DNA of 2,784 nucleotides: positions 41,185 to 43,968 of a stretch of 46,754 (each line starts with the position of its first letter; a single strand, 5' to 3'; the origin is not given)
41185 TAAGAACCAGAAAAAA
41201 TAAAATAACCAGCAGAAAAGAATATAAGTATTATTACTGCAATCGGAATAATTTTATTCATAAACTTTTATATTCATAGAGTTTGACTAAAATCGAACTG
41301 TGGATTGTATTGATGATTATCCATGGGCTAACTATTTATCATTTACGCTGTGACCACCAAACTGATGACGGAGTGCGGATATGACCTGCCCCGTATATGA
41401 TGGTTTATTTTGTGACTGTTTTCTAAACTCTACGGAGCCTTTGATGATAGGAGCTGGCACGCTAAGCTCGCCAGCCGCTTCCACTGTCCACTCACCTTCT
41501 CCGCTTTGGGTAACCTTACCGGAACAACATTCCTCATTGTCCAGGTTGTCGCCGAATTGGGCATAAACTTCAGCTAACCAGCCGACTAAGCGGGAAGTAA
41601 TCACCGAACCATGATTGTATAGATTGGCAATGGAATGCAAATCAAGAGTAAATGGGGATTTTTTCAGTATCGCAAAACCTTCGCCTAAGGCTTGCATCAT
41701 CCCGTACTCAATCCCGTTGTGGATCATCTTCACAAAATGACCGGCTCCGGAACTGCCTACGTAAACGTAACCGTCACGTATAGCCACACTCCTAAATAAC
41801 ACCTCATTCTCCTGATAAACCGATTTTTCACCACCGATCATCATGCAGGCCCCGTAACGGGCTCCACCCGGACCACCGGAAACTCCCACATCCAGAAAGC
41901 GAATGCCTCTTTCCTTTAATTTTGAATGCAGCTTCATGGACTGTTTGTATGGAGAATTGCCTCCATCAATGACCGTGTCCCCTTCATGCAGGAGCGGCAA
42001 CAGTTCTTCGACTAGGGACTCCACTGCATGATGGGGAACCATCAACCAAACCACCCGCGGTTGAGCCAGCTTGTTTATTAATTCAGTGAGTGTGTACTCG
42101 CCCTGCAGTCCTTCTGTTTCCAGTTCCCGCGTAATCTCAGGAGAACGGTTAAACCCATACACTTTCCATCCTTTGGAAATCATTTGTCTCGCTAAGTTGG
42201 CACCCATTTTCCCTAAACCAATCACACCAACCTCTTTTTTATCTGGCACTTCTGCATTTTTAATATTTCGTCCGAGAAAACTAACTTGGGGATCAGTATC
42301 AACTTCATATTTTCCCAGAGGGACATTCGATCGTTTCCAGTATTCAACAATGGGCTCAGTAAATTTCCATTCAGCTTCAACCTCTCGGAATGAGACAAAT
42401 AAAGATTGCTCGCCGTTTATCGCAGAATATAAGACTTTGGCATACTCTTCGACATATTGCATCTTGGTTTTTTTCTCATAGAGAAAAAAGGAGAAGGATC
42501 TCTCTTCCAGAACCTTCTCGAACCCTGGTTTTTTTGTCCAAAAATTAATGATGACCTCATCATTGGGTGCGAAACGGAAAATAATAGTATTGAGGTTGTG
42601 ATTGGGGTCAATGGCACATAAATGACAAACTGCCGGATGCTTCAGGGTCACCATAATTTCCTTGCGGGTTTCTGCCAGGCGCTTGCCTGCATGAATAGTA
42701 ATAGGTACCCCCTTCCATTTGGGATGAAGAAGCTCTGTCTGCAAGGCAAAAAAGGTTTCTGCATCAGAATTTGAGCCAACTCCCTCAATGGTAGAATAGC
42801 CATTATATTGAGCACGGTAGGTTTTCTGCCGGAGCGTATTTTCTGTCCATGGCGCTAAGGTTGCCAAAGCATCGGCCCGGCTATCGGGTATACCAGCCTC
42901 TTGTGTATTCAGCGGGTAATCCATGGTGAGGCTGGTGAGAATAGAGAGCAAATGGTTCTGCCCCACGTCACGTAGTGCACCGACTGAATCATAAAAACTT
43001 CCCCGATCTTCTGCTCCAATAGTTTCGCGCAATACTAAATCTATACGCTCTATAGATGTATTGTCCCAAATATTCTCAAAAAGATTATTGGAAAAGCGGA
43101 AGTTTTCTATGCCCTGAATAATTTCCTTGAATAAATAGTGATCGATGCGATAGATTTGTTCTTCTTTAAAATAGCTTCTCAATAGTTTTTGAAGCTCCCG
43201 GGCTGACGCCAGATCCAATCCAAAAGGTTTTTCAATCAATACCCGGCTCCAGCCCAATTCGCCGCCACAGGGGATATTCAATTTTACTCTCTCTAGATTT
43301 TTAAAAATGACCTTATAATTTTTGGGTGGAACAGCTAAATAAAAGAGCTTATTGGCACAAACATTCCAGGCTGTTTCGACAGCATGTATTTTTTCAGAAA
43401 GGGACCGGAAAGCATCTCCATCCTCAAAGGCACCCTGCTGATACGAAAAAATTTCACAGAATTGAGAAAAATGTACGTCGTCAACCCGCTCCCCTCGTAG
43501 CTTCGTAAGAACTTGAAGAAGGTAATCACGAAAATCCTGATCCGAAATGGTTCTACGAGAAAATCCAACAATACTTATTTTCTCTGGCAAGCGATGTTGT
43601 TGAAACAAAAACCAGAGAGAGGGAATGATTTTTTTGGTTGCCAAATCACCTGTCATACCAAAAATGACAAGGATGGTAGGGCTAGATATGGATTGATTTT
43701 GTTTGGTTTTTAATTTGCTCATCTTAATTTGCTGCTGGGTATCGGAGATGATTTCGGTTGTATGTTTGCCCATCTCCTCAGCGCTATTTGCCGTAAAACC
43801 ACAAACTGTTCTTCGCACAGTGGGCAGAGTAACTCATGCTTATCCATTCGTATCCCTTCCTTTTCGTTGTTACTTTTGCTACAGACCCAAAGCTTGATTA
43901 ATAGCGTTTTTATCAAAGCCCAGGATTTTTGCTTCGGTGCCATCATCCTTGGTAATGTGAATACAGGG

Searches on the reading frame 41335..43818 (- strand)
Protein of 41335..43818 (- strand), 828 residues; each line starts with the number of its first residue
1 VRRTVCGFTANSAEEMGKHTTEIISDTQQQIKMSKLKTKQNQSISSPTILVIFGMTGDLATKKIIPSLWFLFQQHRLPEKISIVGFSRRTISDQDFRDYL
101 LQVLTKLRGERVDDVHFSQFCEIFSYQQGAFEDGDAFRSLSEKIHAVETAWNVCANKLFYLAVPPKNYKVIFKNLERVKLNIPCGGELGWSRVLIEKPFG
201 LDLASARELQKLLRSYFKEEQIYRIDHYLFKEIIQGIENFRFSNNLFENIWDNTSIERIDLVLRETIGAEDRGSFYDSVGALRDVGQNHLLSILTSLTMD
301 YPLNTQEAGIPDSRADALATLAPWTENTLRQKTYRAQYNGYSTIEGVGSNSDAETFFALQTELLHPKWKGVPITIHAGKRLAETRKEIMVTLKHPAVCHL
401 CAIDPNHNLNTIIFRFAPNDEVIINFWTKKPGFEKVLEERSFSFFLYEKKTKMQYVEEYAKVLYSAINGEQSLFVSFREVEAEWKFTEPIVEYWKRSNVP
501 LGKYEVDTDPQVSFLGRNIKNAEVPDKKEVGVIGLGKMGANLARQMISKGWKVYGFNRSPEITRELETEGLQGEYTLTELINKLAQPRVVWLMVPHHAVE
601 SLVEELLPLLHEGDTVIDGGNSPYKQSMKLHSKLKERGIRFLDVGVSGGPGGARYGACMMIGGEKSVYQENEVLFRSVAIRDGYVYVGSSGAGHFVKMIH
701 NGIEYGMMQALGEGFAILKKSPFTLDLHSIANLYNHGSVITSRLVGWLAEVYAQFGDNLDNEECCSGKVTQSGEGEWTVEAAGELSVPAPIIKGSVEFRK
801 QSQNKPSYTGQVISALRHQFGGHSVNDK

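Call 105: search_solved_structures(query=window:41335-43818:-, max_evalue=0.001)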
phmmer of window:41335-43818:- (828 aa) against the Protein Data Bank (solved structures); distinct sequences matched with E-value up to 0.001: 114 (the best 60 are shown).
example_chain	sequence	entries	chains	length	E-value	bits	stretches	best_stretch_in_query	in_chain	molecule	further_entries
7e6h_A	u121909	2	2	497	1.2e-72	248.6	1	46-501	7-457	Glucose-6-phosphate 1-dehydrogenase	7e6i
9emm_A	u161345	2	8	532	1.3e-72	248.4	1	42-503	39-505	Glucose-6-phosphate 1-dehydrogenase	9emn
6d23_A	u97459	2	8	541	6.2e-70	239.6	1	48-504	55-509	Glucose-6-phosphate 1-dehydrogenase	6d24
5aq1_A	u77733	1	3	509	3.7e-69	237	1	48-504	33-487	GLUCOSE-6-PHOSPHATE DEHYDROGENASE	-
6va8_A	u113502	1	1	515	6.4e-69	236.3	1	46-492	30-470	Glucose-6-phosphate 1-dehydrogenase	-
5ukw_A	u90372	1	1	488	7e-69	236.1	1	45-492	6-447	Glucose-6-phosphate 1-dehydrogenase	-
6vaq_A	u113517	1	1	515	7.4e-69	236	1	46-492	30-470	Glucose-6-phosphate 1-dehydrogenase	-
7zve_C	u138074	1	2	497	9.5e-69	235.7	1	47-492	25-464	Glucose-6-phosphate 1-dehydrogenase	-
7zve_G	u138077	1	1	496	9.5e-69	235.7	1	47-492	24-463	Glucose-6-phosphate 1-dehydrogenase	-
7zve_B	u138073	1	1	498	9.6e-69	235.7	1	46-492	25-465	Glucose-6-phosphate 1-dehydrogenase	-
7zve_D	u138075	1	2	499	9.6e-69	235.7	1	46-492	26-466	Glucose-6-phosphate 1-dehydrogenase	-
7zve_E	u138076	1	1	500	9.6e-69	235.7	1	46-492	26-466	Glucose-6-phosphate 1-dehydrogenase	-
7zve_A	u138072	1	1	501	9.7e-69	235.7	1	46-492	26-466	Glucose-6-phosphate 1-dehydrogenase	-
7seh_A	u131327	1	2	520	1e-68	235.6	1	46-492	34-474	Glucose-6-phosphate 1-dehydrogenase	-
6va0_A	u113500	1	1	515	1e-68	235.6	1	46-492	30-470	Glucose-6-phosphate 1-dehydrogenase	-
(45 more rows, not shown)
